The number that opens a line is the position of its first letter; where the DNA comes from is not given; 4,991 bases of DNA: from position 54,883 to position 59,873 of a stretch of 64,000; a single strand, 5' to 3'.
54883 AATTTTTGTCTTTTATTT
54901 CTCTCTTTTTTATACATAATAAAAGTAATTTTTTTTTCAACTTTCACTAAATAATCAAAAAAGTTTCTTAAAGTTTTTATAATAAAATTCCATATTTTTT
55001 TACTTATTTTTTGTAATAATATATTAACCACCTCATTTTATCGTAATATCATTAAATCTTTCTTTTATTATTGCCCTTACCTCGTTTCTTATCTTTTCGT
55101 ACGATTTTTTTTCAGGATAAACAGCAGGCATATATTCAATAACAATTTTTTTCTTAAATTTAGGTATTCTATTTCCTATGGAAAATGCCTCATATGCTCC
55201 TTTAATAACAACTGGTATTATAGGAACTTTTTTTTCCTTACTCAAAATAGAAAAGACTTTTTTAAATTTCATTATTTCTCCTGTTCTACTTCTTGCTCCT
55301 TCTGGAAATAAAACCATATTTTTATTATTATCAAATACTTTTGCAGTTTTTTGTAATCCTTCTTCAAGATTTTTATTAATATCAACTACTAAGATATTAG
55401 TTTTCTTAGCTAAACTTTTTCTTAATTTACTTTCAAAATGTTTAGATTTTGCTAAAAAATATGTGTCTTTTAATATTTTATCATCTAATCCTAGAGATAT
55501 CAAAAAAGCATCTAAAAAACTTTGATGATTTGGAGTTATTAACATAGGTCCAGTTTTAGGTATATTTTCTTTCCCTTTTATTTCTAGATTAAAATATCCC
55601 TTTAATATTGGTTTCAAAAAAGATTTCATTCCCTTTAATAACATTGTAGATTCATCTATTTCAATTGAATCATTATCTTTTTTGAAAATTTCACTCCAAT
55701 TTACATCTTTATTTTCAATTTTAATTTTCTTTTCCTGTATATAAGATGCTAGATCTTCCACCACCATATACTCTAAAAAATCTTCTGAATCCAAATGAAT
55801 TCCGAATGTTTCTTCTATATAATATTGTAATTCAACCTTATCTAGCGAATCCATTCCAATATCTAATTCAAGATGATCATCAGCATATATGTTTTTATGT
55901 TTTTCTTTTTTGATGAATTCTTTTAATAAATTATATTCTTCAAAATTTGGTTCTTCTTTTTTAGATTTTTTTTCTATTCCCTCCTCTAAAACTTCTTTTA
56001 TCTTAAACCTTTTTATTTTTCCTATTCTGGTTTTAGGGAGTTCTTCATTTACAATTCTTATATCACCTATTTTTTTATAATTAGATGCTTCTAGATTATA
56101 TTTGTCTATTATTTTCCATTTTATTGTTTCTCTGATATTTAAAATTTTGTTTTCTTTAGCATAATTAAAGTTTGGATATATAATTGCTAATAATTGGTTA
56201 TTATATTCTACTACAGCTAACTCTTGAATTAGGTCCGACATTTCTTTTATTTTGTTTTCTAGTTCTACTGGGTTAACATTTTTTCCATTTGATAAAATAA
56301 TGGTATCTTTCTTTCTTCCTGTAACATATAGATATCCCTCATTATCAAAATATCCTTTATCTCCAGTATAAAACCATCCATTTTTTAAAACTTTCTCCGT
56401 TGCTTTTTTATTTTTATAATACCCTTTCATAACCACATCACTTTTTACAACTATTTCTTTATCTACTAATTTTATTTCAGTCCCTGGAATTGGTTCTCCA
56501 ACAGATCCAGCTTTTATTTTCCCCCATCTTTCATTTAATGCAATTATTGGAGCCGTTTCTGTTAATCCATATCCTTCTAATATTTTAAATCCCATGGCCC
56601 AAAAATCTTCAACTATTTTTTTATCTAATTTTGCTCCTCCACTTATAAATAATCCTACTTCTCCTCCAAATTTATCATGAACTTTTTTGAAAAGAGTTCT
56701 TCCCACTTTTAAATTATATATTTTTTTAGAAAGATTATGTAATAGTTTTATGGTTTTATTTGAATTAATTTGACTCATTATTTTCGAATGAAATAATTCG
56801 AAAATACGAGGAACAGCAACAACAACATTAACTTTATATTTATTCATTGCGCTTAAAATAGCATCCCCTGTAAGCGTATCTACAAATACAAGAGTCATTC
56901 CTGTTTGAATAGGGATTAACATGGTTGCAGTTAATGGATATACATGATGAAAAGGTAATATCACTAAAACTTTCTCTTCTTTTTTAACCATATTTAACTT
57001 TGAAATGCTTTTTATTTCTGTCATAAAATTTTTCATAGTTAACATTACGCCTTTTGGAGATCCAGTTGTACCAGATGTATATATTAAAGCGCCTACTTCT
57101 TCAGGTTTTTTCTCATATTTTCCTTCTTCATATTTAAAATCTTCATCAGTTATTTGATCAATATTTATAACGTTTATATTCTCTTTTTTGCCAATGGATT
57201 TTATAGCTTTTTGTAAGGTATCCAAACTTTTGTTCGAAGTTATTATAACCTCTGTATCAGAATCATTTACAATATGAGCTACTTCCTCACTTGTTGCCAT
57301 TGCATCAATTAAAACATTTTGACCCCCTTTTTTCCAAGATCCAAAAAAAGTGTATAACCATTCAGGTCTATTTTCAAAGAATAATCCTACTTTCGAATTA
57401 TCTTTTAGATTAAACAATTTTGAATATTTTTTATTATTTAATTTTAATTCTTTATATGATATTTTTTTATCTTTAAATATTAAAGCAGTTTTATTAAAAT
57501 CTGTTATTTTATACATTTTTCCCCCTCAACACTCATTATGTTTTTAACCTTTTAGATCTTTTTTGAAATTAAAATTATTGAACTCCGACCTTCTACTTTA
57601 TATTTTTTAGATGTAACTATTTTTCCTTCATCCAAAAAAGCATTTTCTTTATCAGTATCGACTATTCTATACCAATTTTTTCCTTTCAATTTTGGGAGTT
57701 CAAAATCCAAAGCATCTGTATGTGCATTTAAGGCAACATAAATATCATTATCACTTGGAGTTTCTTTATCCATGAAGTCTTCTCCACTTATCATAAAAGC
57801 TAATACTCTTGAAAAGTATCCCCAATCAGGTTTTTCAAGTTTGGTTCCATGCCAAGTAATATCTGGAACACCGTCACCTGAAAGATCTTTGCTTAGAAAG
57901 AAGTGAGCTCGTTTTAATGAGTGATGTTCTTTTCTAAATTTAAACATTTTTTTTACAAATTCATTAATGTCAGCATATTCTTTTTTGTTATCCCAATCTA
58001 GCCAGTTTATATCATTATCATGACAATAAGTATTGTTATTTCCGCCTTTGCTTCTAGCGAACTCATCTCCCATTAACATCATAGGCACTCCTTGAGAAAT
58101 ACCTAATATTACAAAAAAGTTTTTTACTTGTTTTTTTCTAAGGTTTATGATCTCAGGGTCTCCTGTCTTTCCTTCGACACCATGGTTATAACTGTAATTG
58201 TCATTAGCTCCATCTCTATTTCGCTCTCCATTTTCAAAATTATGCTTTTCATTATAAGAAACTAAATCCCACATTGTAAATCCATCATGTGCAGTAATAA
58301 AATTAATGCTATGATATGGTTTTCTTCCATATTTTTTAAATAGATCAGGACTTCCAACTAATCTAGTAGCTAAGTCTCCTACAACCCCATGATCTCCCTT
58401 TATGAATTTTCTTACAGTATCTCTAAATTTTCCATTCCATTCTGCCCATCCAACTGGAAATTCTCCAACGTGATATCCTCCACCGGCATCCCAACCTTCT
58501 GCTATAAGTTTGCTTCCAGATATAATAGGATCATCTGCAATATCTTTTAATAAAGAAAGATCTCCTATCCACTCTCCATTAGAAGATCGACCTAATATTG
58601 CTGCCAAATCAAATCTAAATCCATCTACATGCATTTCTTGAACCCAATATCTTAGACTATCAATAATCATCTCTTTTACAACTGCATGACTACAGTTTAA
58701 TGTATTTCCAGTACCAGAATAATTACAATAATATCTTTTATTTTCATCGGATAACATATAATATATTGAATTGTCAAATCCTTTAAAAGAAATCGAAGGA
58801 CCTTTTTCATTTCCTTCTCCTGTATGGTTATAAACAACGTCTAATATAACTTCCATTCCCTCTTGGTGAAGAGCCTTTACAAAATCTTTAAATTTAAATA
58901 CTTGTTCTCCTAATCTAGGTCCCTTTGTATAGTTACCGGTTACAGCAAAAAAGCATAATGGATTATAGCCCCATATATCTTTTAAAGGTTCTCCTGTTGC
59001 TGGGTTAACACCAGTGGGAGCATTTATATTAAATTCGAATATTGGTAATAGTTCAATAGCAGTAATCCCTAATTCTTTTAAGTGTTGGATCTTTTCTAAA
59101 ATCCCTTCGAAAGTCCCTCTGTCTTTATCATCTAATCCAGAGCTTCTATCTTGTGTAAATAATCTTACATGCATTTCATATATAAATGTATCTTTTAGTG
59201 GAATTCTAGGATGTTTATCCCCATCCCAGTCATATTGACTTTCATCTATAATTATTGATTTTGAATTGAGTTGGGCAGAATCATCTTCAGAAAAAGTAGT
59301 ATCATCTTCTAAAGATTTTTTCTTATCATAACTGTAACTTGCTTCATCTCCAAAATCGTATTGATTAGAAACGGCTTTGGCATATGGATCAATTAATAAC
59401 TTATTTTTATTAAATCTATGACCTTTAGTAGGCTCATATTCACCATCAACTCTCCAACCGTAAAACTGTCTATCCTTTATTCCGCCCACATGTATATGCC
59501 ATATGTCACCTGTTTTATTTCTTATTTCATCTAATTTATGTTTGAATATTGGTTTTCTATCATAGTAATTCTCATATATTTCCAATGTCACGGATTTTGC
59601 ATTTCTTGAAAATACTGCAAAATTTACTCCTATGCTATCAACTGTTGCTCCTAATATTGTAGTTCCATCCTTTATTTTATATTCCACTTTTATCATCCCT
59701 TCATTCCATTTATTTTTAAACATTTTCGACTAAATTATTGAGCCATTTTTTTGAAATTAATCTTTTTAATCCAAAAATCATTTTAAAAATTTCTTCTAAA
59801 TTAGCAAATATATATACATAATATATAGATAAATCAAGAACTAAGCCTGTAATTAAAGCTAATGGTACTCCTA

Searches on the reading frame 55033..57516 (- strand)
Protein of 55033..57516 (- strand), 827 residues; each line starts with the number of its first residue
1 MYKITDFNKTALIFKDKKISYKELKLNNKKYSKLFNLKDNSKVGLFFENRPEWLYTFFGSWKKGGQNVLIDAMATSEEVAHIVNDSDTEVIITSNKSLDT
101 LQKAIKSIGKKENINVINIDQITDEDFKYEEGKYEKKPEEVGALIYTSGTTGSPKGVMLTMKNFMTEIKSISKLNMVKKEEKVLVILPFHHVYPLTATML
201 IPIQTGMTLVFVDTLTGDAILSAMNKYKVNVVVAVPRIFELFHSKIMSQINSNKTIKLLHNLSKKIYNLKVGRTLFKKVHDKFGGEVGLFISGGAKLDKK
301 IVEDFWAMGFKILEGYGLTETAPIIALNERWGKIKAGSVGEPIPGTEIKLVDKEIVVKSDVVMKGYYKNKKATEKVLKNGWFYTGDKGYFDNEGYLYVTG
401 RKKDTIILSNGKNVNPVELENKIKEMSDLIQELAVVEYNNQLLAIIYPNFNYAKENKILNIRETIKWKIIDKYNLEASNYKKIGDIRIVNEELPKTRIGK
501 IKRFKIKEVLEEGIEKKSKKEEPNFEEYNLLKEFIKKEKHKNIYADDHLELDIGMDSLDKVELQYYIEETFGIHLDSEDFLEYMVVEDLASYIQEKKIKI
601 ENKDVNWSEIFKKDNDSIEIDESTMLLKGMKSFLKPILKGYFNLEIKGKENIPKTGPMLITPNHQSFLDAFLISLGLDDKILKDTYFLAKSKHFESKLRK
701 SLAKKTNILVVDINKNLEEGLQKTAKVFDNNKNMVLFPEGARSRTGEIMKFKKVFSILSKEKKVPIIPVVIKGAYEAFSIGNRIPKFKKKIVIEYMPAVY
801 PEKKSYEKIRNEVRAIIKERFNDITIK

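Call 93: search_protein_families(library=pfam, proteins=[window:55033-57516:-], max_evalue=0.00001)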
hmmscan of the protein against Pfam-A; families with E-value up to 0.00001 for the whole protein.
window:55033-57516:- (827 aa): 4 families
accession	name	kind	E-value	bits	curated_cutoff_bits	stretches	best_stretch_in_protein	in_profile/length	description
PF00501.34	AMP-binding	-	1.3e-67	228.7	29.9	1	8-367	10-384/384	AMP-binding enzyme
PF01553.26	Acyltransferase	-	1.6e-24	86.6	23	1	644-772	2-132/132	Acyltransferase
PF23562.2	AMP-binding_C_3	-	9.7e-11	42.6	20.8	1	404-517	2-119/124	AMP-binding enzyme C-terminal domain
PF00550.31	PP-binding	-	2.8e-08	34.3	20.8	1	539-593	14-67/67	Phosphopantetheine attachment site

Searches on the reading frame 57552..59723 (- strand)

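Call 93: search_protein_families(library=pfam, proteins=[window:57552-59723:-], max_evalue=0.00001)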
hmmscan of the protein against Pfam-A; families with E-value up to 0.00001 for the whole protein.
window:57552-59723:- (723 aa): 4 families
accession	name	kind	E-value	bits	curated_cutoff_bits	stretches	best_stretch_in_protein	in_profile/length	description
PF00128.31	Alpha-amylase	-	1e-20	74.9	22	1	198-380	11-196/446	Alpha amylase, catalytic domain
PF02922.24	CBM_48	-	3.1e-14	53.5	22.4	1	24-115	2-83/83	Carbohydrate-binding module 48 (Isoamylase N-terminal domain)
PF21156.3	ISOA1-3_C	-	7.6e-12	45.8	27.3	1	624-696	2-66/106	Isoamylase 1-3, C-terminal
PF21331.3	Isoamylase_C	-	3e-09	37.7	27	1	623-719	3-107/107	Isoamylase, C-terminal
